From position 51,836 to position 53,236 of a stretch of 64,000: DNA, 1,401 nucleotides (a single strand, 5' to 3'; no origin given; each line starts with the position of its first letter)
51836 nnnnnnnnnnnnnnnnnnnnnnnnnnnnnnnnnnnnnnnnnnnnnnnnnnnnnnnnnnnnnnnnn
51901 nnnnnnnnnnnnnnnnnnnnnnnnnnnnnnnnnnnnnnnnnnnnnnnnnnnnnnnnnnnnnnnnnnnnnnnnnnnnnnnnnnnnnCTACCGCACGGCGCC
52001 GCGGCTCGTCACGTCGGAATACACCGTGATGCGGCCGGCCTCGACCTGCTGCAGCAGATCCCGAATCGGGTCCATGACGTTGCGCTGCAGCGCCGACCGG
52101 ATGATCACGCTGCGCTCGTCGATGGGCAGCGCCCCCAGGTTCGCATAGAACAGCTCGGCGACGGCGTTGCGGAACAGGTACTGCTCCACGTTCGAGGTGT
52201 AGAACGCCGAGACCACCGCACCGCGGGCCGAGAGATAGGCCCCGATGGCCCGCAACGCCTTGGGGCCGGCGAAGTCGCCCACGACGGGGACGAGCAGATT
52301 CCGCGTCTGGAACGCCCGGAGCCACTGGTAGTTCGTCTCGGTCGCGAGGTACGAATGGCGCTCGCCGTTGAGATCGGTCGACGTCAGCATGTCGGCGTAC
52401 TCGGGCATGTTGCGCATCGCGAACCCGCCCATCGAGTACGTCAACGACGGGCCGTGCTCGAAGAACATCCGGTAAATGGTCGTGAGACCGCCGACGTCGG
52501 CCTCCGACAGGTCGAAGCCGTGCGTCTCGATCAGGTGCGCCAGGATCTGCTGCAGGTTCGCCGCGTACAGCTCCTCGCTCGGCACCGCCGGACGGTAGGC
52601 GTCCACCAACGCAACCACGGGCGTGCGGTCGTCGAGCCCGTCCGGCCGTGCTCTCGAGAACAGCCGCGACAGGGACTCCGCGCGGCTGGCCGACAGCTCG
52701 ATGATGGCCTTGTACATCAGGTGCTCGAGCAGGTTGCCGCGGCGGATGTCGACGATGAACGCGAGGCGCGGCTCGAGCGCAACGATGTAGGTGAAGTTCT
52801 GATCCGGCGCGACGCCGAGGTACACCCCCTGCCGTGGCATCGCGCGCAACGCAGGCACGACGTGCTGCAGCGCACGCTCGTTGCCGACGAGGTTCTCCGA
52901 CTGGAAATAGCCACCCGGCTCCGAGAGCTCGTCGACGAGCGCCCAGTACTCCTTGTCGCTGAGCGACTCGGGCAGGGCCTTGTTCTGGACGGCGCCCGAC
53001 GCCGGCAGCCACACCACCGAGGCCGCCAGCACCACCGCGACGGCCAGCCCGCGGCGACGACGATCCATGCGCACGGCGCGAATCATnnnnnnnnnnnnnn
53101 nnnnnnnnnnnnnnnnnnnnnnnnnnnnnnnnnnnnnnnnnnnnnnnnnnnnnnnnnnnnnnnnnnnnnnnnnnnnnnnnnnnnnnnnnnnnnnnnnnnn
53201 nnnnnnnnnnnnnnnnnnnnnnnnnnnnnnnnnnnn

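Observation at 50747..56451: Five tandem paralogs define a family with Rossmann/methyltransferase-like motif order behind signal-like N-termini, in two C-terminal classes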

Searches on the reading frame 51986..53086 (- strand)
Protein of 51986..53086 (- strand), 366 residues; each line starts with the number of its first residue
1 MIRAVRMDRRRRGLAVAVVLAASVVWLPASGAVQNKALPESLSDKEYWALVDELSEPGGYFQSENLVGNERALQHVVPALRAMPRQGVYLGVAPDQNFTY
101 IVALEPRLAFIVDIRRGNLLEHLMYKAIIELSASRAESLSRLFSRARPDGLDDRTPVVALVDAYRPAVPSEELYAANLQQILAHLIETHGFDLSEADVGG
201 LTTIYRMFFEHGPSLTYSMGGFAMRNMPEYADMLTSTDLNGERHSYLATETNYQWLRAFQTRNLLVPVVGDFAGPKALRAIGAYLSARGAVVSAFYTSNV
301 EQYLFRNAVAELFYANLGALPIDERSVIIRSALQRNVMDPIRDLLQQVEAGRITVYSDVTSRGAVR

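Call 3: search_protein_families(library=pfam, proteins=[window:51986-53086:-], max_evalue=0.1)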
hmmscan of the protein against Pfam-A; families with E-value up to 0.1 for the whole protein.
window:51986-53086:- (366 aa): 1 family
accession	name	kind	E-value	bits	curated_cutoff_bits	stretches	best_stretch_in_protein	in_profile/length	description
PF25046.1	DUF7790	-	9e-30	104.4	23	1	67-337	3-219/272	Domain of unknown function (DUF7790)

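Call 4: search_protein_families(library=ncbifam, proteins=[window:51986-53086:-], max_evalue=0.1)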
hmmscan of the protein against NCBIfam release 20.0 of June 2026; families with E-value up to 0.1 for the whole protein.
window:51986-53086:- (366 aa): 1 family
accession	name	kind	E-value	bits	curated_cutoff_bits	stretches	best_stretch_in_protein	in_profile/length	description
NF047518.1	LIC_10091_fam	equivalog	2.9e-13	49.6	350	2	244-332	171-256/325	LIC_10091 family lipoprotein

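Call 15: search_solved_structures(query=A2, max_evalue=10, show_alignments=3)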
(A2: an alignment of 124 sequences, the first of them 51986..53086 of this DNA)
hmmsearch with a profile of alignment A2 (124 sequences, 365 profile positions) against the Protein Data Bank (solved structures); distinct sequences matched with E-value up to 10: 3.
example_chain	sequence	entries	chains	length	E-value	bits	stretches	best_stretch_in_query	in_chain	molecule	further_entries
6ulo_A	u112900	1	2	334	5.8e-17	65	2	243-336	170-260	Uncharacterized protein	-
4tps_A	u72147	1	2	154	0.23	13.7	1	150-221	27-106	Sporulation inhibitor of replication protein SirA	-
4cja_A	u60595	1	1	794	3.6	9.7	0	261-283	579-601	BURRH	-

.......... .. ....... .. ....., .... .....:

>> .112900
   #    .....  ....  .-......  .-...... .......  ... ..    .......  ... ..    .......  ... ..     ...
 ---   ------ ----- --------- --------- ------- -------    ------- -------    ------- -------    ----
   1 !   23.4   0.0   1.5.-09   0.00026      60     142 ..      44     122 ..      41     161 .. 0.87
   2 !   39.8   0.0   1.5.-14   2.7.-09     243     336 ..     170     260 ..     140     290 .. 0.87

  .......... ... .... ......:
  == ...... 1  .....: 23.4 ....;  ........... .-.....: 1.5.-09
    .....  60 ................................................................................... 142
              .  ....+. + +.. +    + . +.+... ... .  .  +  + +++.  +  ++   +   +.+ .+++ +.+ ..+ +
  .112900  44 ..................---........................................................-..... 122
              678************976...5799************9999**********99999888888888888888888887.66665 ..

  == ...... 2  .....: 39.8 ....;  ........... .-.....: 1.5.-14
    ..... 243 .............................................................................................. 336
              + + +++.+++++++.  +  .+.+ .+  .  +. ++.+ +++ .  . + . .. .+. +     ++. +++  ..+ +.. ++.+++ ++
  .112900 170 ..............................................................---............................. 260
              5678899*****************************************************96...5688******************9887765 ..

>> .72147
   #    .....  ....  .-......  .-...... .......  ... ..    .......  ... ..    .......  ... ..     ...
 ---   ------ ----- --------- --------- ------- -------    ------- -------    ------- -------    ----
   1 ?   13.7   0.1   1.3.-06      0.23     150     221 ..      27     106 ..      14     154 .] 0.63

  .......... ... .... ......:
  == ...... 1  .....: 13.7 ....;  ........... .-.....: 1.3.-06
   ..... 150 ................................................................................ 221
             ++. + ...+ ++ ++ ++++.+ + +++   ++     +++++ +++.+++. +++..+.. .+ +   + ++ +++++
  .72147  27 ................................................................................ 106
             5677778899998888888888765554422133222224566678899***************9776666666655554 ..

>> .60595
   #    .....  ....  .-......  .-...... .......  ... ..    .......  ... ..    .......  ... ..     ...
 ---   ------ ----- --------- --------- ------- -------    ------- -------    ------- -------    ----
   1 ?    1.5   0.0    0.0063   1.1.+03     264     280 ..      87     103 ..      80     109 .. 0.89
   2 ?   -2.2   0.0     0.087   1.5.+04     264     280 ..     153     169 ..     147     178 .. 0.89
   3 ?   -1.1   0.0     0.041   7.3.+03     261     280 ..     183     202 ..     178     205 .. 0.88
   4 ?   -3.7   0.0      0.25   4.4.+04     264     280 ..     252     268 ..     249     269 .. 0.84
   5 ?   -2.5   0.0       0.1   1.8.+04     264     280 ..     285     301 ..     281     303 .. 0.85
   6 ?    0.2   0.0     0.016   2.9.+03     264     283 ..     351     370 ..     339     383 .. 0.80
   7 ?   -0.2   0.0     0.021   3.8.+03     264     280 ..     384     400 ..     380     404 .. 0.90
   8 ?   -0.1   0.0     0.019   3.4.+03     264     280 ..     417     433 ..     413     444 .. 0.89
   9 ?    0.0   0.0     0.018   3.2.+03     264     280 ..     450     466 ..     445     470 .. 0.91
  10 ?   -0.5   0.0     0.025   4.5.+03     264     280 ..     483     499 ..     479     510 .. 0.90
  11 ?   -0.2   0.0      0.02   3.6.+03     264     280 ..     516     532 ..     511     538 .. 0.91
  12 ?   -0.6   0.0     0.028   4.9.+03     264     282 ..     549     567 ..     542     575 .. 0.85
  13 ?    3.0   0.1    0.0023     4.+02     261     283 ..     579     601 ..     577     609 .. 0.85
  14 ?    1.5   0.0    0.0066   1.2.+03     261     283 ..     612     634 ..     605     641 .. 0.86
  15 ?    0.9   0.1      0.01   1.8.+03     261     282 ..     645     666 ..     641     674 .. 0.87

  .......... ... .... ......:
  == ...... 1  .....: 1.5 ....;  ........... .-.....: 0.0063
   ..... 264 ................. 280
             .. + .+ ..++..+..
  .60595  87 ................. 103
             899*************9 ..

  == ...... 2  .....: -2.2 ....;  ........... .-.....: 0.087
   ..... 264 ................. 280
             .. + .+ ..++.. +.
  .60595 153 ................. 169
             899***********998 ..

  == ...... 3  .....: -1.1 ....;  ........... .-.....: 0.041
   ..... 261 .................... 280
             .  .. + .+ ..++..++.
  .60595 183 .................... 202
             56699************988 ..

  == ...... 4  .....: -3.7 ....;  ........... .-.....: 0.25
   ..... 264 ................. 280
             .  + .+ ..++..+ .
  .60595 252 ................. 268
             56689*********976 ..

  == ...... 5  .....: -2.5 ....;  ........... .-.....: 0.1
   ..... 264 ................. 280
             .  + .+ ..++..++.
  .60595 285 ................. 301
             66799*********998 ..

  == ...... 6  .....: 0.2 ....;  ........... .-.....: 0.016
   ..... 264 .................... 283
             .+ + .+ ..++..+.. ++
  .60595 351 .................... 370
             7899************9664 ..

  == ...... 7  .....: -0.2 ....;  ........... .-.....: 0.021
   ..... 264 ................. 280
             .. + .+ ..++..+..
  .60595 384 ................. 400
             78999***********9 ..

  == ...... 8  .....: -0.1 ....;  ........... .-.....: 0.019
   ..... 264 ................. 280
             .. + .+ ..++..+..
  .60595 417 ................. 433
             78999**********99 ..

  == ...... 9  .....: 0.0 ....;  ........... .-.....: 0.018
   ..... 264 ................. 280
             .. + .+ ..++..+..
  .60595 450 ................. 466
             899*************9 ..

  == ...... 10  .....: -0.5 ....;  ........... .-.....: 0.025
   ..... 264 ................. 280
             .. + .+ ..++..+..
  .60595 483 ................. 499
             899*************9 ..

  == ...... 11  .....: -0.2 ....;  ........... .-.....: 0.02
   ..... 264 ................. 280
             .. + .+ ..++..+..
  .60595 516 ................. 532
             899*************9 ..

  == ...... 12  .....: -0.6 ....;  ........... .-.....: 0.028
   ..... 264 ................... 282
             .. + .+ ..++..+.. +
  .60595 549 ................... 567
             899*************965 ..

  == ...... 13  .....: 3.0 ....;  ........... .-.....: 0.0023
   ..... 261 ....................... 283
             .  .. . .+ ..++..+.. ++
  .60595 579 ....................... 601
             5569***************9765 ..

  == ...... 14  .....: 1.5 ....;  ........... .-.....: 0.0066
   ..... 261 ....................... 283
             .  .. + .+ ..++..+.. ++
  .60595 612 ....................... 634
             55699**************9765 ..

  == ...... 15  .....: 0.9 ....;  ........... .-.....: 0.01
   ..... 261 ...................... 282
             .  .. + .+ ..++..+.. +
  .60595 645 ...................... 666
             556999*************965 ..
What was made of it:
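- On Pfam PF25046 DUF7790: Profile hit at E 6e-17 (call 15).
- Closest known: Pfam PF25046. Same: The motifs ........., the Asp after strand 2, PxxG(N/D) and YxSNxExY are shared (call 15).
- A family profile hits PDB 6ULO at E 6e-17 (call 15).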

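Call 19: find_related_loci(query=A2, collection=genome_contigs, flank=10000)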
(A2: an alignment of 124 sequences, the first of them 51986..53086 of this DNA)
Query A2 (366 aa) in genome_contigs; peptide patterns used: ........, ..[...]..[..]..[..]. (x = any residue, [..] = any of these).
600 stretches matched a pattern (row limit reached: there are more); 592 encode a relative of the query (tblastn E <= 1e-3); the best 80 are kept; 79 distinct loci.
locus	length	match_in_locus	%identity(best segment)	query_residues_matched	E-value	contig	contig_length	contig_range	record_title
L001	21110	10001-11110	56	6-366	3e-127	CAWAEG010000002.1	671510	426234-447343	MAG: uncultured Acidobacteriota bacterium isolate MFD00962.bin.1.162 genome assembly, contig: contig_11859, whole genome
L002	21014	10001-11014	60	29-365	5e-127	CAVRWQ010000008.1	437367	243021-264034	MAG: uncultured Acidobacteriota bacterium isolate MFD06229.bin.2.89 genome assembly, contig: contig_41994, whole genome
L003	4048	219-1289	57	17-366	4e-126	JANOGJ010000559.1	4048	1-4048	MAG: Acidobacteriota bacterium isolate SOY_64_metabat_223_sub SOY_64_k141_408375, whole genome shotgun sequence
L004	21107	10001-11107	55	6-366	3e-123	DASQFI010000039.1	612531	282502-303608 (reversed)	MAG TPA_asm: Vicinamibacterales bacterium isolate SMAG_U11776 k141_722382, whole genome shotgun sequence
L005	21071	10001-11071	56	9-365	2e-122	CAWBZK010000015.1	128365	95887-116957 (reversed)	MAG: uncultured Acidobacteriota bacterium isolate MFD03066.bin.2.245 genome assembly, contig: contig_49891, whole genome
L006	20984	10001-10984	54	42-363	6e-111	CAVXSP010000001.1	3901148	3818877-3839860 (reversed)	MAG: uncultured Acidobacteriota bacterium isolate MFD04944.bin.1.263 genome assembly, contig: contig_16528, whole genome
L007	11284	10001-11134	47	3-361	7e-110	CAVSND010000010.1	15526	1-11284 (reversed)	MAG: uncultured Acidobacteriota bacterium isolate MFD03975.bin.1.62 genome assembly, contig: contig_180631, whole genome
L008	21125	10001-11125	49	7-361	8e-110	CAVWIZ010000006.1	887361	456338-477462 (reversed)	MAG: uncultured Acidobacteriota bacterium isolate MFD02242.bin.2.28 genome assembly, contig: contig_5182, whole genome s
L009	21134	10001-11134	47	3-361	7e-110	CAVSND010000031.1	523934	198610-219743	MAG: uncultured Acidobacteriota bacterium isolate MFD03975.bin.1.62 genome assembly, contig: contig_98228, whole genome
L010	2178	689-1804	50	6-359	8e-115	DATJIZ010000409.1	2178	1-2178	MAG TPA_asm: Gemmatimonadaceae bacterium isolate SMAG_U15552 k141_5705509, whole genome shotgun sequence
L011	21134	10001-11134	47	3-361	3e-108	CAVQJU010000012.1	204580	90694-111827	MAG: uncultured Acidobacteriota bacterium isolate MFD02242.bin.2.39 genome assembly, contig: contig_37147, whole genome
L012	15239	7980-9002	53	37-359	6e-108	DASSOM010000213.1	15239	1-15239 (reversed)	MAG TPA_asm: Vicinamibacterales bacterium isolate SMAG_U1252 k141_1517327, whole genome shotgun sequence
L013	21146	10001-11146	47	2-362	4e-106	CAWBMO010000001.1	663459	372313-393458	MAG: uncultured Acidobacteriota bacterium isolate MFD02242.bin.2.314 genome assembly, contig: contig_10937, whole genome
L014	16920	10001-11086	49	33-365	3e-106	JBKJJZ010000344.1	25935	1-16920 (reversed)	MAG: Vicinamibacterales bacterium isolate ant_bin.222 k117_2137500, whole genome shotgun sequence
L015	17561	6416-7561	50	11-362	7e-106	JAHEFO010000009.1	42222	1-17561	MAG: Acidobacteria bacterium isolate Ww335 NODE_1214_length_42222_cov_2.987411, whole genome shotgun sequence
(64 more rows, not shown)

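Call 23: predict_structure(alignment_id=A2)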
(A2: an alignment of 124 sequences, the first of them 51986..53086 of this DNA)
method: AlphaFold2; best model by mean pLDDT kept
length: 366 residues; sequences in the alignment: 124
mean_pLDDT: 90.4   pTM: 0.86
mean pLDDT of the five models: 90.4, 90.2, 89.9, 89.4, 89.3
residues with pLDDT >= 90: 286; 70-90: 40; 50-70: 33; < 50: 7
segments of 3 or more residues with pLDDT < 50: 2-4
pLDDT, mean of each block of 10 residues (from residue 1): 51 54 53 71 98 90 82 94 92 92 97 94 98 99 98 98 98 99 99 97 97 91 86 96 98 98 98 96 97 95 93 98 96 88 97 93 63
secondary structure, 60 per line:
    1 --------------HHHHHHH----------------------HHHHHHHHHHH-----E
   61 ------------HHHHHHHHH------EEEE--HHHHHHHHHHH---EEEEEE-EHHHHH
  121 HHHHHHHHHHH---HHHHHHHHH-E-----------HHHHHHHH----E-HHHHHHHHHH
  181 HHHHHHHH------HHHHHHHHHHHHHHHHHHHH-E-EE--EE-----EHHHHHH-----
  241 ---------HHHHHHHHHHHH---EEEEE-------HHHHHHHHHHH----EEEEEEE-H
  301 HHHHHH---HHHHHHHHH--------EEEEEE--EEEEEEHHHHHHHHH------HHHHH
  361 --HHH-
elements in order: H15-21 H44-54 H73-81 E88-91 H94-104 E108-113 H116-131 H135-143 H157-164 H171-188 H195-214 H230-235 H250-261 E265-269 H277-287 E292-298 H300-306 H310-318 E327-332 E335-340 H341-349 H356-360
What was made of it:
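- On Class I SAM-dependent methyltransferase fold: The model shows six strands, not seven (call 23).
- AF2 pLDDT 90.4, with order b1-aA-b2-aB-[helical insert]-b3-aC-b4-aD-hairpin (call 23).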

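Call 27: fold_search(model_id=the predicted structure, library=pdb)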
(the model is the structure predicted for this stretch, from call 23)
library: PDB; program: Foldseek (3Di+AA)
matches with E <= 10: 739; with E <= 0.001: 2
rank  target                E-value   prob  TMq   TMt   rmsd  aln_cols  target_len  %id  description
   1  6ulo_A                8.0e-13  1.00  0.61  0.69   4.6       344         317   14  Structure of an N-terminally truncated uncharacterized protein from Leptospira interrogans serogroup Icterohaemorrhagi (released 2019-10-16)
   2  6ulo_B                1.1e-11  1.00  0.60  0.71   3.8       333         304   14  Structure of an N-terminally truncated uncharacterized protein from Leptospira interrogans serogroup Icterohaemorrhagi (released 2019-10-16)
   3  2ore_D                6.2e-03  0.94  0.31  0.41   8.9       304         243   10  Binary Structure of Escherichia coli DNA Adenine Methyltransferase and S-adenosylhomocysteine (released 2007-06-26)
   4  3wv4_A                9.6e-03  0.21  0.18  0.18  17.6       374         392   14  Crystal structure of VinN (released 2014-10-01)
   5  3wv5_A                1.3e-02  0.15  0.17  0.16  17.1       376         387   12  Complex structure of VinN with 3-methylaspartate (released 2014-10-01)
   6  2ore_E                1.3e-02  0.84  0.29  0.38  10.4       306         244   11  Binary Structure of Escherichia coli DNA Adenine Methyltransferase and S-adenosylhomocysteine (released 2007-06-26)
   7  21ln_A                1.7e-02  0.96  0.25  0.34  10.5       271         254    7  Crystal structure of compound 2 bound to human Nicotinamide N-methyltransferase (released 2026-03-11)
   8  21jx_C                1.8e-02  0.92  0.27  0.36  14.1       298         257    8  Crystal structure of compound 1 bound to human Nicotinamide N-methyltransferase (released 2026-03-11)
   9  5yji_A                1.8e-02  0.82  0.27  0.37  13.9       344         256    8  Co-crystal structure of Mouse Nicotinamide N-methyltransferase (NNMT) with small molecule analog of Nicotinamide (released 2018-03-21)
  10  4rtp_A                1.8e-02  0.72  0.28  0.37  11.5       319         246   10  Complex of Escherichia coli DNA Adenine Methyltransferase (DAM) with AdoMet and with DNA Containing Proximal Pap Regul (released 2015-04-15)
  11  9atv_B                1.8e-02  0.90  0.26  0.34  13.4       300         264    8  X-ray co-crystal structure of NCGC00685960 / NCATS-SM9335 in NNMT (released 2025-03-05)
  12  9atv_C                2.0e-02  0.89  0.26  0.35  13.5       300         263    7  X-ray co-crystal structure of NCGC00685960 / NCATS-SM9335 in NNMT (released 2025-03-05)
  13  21jx_B                2.0e-02  0.85  0.26  0.35  14.3       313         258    7  Crystal structure of compound 1 bound to human Nicotinamide N-methyltransferase (released 2026-03-11)
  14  4rtq_A                2.6e-02  0.69  0.28  0.37  11.2       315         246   11  Complex of Escherichia coli DNA Adenine Methyltransferase (DAM) with AdoHcy and a 5-bp non-canonical site (GTTTA ) (released 2015-04-15)
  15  7eu5_B                3.8e-02  0.89  0.25  0.34  12.2       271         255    8  Co-crystal structure of Human Nicotinamide N-methyltransferase (NNMT) with tricyclic small molecule inhibitor JBSNF-00 (released 2022-05-18)
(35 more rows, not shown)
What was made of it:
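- On Pfam PF25046 DUF7790: Foldseek E 8e-13, TM 0.61 (query) and 0.69-0.71 (target) (call 27).
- Closest known: Pfam PF25046. Same: The AF2 model superposes on 6ULO with TM 0.61-0.71 (call 27).
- Foldseek gives E 8e-13 and TM 0.61-0.71 against 6ULO (call 27).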

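Call 34: search_protein_families(library=pfam, alignment_id=A2, max_evalue=10)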
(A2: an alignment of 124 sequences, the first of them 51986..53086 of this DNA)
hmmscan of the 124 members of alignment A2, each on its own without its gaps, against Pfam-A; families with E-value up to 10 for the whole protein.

A. member 1, window:51986-53086:- (366 aa): 1 family
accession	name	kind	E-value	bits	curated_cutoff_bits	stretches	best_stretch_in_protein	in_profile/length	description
PF25046.1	DUF7790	-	9e-30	104.4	23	1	67-337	3-219/272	Domain of unknown function (DUF7790)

B. families by the number of members that match (of 124 scanned): 14 families
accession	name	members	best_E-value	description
PF25046.1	DUF7790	124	3.2e-36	Domain of unknown function (DUF7790)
PF12318.13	FAD-SLDH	5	0.042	Membrane bound FAD containing D-sorbitol dehydrogenase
PF13740.12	ACT_6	2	0.19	ACT domain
PF11197.13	DUF2835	1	0.016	Protein of unknown function (DUF2835)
PF18072.6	FGAR-AT_linker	1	0.026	Formylglycinamide ribonucleotide amidotransferase linker domain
PF25432.1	FF_PRPF40A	1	0.049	PRPF40A-like, FF domain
PF16650.10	SPEG_u2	1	0.051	Unstructured region on SPEG complex protein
PF10025.14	DUF2267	1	0.065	Uncharacterized conserved protein (DUF2267)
PF19241.4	DUF5891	1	0.1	Family of unknown function (DUF5891)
PF21315.3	FAN1_HTH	1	0.23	FAN1, HTH domain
PF03377.19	TAL_effector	1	0.25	TAL effector repeat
PF14117.11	DUF4287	1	0.26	Domain of unknown function (DUF4287)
PF14069.11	SpoVIF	1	0.27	Stage VI sporulation protein F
PF24428.1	PYCO1_repeat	1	0.37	PYCO1 Rubisco-binding repeat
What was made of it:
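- On Pfam PF25046 DUF7790: All 124 aligned homologs match (call 34).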

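Call 73: fold_search(model_id=the predicted structure, library=viral)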
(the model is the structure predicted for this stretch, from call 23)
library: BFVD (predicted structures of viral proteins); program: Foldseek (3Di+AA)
matches with E <= 10: 280; with E <= 0.001: 2
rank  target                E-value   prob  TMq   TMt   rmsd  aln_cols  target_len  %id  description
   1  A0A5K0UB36            2.8e-05  1.00  0.37  0.23  11.8       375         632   13  Uncharacterized protein (Fragment) [Yasminevirus sp. GU-2018]
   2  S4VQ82                2.7e-04  0.98  0.28  0.23  11.8       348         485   13  site-specific DNA-methyltransferase (cytosine-N(4)-specific) [Pandoravirus dulcis]
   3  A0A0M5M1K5            1.3e-02  0.51  0.21  0.23  10.8       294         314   11  RNA-directed RNA polymerase L [Enterococcus phage IME-EFm5]
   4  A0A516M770            1.6e-02  0.75  0.25  0.38   9.8       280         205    9  (no name in the UniProt tables at hand)
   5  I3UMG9                1.9e-02  0.89  0.34  0.42  11.6       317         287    9  site-specific DNA-methyltransferase (adenine-specific) [Colwellia phage 9A]
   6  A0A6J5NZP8            1.9e-02  0.63  0.27  0.35   9.9       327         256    9  D12 class N6 adenine-specific DNA methyltransferase [uncultured Caudovirales phage]
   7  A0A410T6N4            2.0e-02  0.85  0.33  0.42   9.2       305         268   10  (no name in the UniProt tables at hand)
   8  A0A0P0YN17            2.4e-02  0.60  0.28  0.28  11.0       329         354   10  (no name in the UniProt tables at hand)
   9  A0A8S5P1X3            6.3e-02  0.41  0.25  0.32  13.9       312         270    9  site-specific DNA-methyltransferase (adenine-specific) [Myoviridae sp. ctegP15]
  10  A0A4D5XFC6            1.1e-01  0.91  0.28  0.09  10.6       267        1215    7  mRNA capping enzyme (Fragment) [Pithovirus LCPAC102]
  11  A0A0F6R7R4            1.1e-01  0.47  0.30  0.37   9.4       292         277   11  site-specific DNA-methyltransferase (adenine-specific) [Sinorhizobium phage phiM9]
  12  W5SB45                1.6e-01  0.91  0.27  0.10   6.4       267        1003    6  mRNA 5'-phosphatase [Pithovirus sibericum]
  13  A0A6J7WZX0            1.8e-01  0.60  0.25  0.39  12.2       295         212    7  Uncharacterized protein [uncultured Caudovirales phage]
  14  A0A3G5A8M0            2.2e-01  0.10  0.16  0.09  28.9       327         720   10  Glycosyltransferase [Hyperionvirus sp.]
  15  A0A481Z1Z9            2.3e-01  0.08  0.18  0.10  16.2       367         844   11  XRN 5'-3' exonuclease [Mimivirus LCMiAC02]
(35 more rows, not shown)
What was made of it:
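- On Class I SAM-dependent methyltransferase fold: Most of the best-scoring non-family hits are methyltransferases (prob 0.8-0.98), but TM is 0.2-0.43 and E is 3e-4 to 5e-2 (calls 27, 73).
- Closest known: Class I SAM-dependent methyltransferases with a split architecture. Same: These are the best non-family structural matches in two libraries (calls 27, 73).
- Most of the best-scoring non-family hits are methyltransferases in PDB (Dam prob 0.94, NNMT up to 0.96; call 27) and in BFVD (N4-cytosine methyltransferase E 2.7e-4, D12 methyltransferases; call 73). The fold-level resemblance to SAM methyltransferases (calls 27, 73).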

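Call 78: search_dna_similar(query=window:51986-53086:-, collection=plasmids, mode=protein, max_evalue=0.001, max_rows=20)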
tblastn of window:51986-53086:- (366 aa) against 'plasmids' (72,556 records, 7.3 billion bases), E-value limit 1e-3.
Records with a match: 3; places in all: 3; records where one place covers at least 80% of the query: 1.
Best place of each record, by identity: <60% 3.
By first word of the organism name: Gemmatirosa 2; Streptomyces 1.
By predicted mobility (MOB-suite, as given by PLSDB): non-mobilizable 3.
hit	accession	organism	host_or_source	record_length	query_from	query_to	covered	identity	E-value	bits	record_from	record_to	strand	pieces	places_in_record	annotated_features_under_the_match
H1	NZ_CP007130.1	Gemmatirosa kalamazoonensis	-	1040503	35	331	81%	47.4%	8e-65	229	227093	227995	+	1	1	record has no annotation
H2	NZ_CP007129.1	Gemmatirosa kalamazoonensis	-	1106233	46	331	78%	40.2%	4e-52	193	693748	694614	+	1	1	record has no annotation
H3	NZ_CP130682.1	Streptomyces sp. HUAS CX7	microorganism,rhizosphere soil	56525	87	305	60%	28.3%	4e-14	81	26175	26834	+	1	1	hypothetical protein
